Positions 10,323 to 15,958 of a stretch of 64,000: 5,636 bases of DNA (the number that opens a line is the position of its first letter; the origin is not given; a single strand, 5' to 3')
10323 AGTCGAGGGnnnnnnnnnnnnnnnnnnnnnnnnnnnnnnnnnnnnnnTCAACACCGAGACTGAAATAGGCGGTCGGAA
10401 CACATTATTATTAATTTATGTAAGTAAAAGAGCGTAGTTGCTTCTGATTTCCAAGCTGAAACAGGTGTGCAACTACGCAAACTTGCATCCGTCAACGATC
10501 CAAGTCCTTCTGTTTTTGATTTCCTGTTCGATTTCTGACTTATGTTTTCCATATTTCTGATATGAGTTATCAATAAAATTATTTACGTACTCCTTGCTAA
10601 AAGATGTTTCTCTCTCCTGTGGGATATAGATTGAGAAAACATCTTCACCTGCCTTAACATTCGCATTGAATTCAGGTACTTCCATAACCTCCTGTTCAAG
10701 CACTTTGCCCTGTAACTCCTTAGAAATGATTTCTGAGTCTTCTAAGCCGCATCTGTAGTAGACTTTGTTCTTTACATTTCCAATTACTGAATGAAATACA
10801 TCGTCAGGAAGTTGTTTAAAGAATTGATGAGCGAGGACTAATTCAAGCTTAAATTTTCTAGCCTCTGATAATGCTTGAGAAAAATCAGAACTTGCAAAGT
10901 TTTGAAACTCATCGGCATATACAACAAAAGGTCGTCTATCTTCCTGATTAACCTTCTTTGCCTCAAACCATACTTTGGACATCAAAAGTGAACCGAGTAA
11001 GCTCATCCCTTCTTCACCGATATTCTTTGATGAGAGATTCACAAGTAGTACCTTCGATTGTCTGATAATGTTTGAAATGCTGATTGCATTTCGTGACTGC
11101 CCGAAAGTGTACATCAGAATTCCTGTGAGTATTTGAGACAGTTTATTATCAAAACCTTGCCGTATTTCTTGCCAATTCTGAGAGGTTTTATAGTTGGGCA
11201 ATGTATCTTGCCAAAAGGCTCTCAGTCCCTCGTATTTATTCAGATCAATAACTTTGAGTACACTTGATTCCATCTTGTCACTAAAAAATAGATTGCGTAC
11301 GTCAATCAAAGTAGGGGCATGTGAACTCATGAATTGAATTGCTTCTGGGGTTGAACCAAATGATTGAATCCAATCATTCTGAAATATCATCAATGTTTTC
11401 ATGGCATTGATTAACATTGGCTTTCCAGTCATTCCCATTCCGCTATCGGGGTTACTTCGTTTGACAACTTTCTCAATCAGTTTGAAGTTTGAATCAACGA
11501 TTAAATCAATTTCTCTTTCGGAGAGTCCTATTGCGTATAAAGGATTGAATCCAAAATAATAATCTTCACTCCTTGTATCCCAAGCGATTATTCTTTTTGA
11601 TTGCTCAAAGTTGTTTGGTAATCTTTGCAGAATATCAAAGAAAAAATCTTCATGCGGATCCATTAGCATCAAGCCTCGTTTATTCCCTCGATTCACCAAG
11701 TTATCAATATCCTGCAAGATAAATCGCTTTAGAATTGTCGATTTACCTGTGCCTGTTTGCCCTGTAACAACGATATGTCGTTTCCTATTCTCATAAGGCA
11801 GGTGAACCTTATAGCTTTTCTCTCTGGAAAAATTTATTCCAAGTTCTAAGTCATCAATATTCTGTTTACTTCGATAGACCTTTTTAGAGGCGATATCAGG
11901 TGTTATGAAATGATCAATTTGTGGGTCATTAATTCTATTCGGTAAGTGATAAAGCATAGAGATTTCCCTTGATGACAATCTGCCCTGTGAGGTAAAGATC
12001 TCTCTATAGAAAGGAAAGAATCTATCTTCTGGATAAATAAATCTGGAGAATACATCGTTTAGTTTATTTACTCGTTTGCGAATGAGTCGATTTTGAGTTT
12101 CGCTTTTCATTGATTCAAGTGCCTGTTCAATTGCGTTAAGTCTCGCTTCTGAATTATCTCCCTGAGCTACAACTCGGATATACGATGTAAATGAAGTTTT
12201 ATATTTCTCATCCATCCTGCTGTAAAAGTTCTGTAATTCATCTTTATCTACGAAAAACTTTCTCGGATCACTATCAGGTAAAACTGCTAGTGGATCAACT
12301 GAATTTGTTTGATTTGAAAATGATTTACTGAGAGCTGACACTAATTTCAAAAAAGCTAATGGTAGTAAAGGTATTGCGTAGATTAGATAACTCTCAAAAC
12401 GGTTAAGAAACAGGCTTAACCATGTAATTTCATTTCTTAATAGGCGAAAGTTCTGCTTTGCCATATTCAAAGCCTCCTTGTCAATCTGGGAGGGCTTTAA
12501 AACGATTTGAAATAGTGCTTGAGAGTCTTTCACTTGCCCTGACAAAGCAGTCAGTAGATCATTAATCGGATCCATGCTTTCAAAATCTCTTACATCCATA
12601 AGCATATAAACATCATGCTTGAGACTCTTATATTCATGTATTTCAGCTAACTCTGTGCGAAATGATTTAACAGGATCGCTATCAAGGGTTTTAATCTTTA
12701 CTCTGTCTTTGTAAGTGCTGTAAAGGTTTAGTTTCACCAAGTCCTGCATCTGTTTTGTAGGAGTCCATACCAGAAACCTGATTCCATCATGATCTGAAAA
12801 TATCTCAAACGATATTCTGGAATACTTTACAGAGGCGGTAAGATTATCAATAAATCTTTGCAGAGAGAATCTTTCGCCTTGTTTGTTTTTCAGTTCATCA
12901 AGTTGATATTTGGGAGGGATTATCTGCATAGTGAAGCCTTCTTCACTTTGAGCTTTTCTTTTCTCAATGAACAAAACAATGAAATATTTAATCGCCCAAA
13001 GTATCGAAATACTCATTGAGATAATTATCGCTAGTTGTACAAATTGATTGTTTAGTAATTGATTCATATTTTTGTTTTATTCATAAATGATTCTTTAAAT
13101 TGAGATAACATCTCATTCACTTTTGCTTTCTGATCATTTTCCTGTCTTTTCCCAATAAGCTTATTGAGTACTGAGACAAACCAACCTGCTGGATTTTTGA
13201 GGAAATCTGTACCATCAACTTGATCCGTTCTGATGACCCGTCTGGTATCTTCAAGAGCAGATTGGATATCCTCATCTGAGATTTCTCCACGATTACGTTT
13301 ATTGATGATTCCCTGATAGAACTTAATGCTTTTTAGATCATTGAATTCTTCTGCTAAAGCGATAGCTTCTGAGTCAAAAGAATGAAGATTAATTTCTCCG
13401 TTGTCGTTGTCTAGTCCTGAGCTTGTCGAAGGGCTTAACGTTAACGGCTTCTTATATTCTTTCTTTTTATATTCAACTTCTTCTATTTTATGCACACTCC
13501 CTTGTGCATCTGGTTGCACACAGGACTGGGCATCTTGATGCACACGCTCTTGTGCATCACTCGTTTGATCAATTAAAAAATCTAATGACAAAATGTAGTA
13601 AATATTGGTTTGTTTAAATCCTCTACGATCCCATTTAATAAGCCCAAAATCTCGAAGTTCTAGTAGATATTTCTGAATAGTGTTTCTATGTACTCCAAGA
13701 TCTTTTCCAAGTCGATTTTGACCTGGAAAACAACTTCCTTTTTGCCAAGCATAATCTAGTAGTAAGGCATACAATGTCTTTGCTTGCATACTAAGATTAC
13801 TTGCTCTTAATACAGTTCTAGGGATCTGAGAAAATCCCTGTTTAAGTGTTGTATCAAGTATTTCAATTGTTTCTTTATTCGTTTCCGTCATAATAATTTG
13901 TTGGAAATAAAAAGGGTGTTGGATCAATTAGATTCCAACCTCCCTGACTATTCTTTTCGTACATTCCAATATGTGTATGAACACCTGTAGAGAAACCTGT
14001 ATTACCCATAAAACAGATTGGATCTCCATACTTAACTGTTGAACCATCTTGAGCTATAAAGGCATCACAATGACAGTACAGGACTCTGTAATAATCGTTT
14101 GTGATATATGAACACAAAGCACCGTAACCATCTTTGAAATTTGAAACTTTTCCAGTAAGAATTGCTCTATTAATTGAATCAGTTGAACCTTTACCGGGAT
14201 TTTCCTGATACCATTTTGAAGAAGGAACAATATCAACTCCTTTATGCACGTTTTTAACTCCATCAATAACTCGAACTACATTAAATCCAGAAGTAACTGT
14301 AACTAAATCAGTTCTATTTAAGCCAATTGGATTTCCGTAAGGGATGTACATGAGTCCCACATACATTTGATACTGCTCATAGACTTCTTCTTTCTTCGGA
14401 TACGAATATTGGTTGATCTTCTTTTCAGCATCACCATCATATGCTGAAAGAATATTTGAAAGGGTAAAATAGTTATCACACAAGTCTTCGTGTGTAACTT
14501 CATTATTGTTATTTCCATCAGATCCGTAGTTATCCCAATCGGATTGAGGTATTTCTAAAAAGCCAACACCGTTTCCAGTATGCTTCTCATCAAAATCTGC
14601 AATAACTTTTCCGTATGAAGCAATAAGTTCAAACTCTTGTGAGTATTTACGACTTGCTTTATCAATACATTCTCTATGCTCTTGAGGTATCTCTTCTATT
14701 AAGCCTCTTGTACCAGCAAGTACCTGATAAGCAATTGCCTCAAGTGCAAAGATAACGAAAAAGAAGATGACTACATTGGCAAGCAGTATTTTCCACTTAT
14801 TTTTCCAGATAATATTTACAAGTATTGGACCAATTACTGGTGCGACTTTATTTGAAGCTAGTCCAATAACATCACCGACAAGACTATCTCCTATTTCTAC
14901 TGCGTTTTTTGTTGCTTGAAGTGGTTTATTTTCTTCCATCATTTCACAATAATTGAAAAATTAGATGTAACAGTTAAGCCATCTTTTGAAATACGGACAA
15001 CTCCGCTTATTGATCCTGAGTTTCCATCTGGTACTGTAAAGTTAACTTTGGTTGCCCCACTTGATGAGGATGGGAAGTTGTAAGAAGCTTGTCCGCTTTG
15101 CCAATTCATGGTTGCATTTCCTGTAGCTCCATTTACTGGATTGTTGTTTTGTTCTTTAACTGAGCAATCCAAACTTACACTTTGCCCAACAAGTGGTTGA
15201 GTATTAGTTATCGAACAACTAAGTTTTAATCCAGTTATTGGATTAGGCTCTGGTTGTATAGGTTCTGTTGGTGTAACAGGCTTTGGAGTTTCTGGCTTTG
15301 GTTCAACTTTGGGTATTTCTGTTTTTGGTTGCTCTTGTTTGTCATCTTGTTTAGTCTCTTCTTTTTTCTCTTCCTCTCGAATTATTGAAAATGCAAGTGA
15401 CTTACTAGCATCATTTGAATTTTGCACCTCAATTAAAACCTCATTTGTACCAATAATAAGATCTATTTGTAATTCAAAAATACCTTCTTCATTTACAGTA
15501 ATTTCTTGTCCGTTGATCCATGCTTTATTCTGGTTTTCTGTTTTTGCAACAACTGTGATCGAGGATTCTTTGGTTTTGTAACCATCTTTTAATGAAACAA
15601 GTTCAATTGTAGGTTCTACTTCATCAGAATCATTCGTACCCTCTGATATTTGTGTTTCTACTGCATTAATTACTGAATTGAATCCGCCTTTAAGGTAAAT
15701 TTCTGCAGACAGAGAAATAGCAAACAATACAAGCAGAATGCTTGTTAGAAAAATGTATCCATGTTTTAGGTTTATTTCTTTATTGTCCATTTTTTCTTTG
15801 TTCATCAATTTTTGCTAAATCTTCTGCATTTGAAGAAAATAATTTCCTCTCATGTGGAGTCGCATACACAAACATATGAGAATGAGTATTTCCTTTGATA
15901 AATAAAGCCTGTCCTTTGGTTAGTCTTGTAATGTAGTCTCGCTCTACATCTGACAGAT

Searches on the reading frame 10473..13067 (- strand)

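Call 18: search_protein_families(library=pfam, proteins=[window:10473-13067:-], max_evalue=0.001)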
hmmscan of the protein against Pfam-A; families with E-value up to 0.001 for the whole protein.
window:10473-13067:- (864 aa): 4 families
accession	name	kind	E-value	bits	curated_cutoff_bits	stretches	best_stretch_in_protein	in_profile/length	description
PF25199.1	nSTAND_NTPase5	-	1.6e-05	25.2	34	1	426-521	38-127/145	Novel STAND NTPase 5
PF01935.23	DUF87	-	3.4e-05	24.5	23.2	0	429-476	23-65/220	Helicase HerA, central domain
PF13401.12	AAA_22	-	4.3e-05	24.3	27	1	428-453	4-29/130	AAA domain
PF10412.15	TrwB_AAD_bind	-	0.00011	21.7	20.5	0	421-450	7-36/387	Type IV secretion-system coupling protein DNA-binding domain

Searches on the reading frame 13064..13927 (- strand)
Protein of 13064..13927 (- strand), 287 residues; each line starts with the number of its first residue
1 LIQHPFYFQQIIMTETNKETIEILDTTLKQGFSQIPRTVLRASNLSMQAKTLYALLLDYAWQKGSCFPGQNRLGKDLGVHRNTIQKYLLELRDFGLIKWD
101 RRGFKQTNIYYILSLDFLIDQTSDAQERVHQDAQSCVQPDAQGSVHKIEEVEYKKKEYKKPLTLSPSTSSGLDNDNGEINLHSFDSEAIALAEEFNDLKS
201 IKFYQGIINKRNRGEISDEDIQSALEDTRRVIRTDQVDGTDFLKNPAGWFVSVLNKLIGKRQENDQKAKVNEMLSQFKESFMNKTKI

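Call 18: search_protein_families(library=pfam, proteins=[window:13064-13927:-], max_evalue=0.001)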
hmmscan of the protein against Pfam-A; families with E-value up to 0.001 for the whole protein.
window:13064-13927:- (287 aa): 2 families
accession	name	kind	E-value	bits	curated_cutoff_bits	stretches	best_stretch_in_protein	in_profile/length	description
PF13730.12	HTH_36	-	1.3e-13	51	25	1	44-97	2-55/55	Helix-turn-helix domain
PF08279.18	HTH_11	-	0.00059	20.1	25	0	71-95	19-43/55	HTH domain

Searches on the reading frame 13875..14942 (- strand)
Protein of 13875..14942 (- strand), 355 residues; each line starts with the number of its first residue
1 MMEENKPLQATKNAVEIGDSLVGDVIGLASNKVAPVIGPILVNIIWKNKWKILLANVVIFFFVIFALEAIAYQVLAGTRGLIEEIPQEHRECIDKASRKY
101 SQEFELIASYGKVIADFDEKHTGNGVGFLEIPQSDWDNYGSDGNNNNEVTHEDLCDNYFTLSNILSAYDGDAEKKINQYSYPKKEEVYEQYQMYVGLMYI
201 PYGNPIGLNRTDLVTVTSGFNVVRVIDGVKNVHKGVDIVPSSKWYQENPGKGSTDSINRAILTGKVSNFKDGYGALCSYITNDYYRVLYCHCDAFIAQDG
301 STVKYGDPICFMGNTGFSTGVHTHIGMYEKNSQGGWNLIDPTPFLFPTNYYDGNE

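Call 18: search_protein_families(library=pfam, proteins=[window:13875-14942:-], max_evalue=0.001)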
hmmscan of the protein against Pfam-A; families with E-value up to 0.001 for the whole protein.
window:13875-14942:- (355 aa): 1 family
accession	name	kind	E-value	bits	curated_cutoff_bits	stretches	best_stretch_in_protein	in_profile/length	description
PF01551.29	Peptidase_M23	-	2.9e-10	40.6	28.7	1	259-331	17-91/96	Peptidase family M23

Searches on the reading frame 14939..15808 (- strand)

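Call 18: search_protein_families(library=pfam, proteins=[window:14939-15808:-], max_evalue=0.001)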
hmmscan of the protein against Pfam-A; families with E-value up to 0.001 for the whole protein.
window:14939-15808:- (289 aa): 1 family
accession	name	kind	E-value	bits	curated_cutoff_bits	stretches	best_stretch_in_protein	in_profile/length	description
PF09136.16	Glucodextran_B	-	6.4e-09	36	27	1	66-143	1-80/83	Glucodextranase, domain B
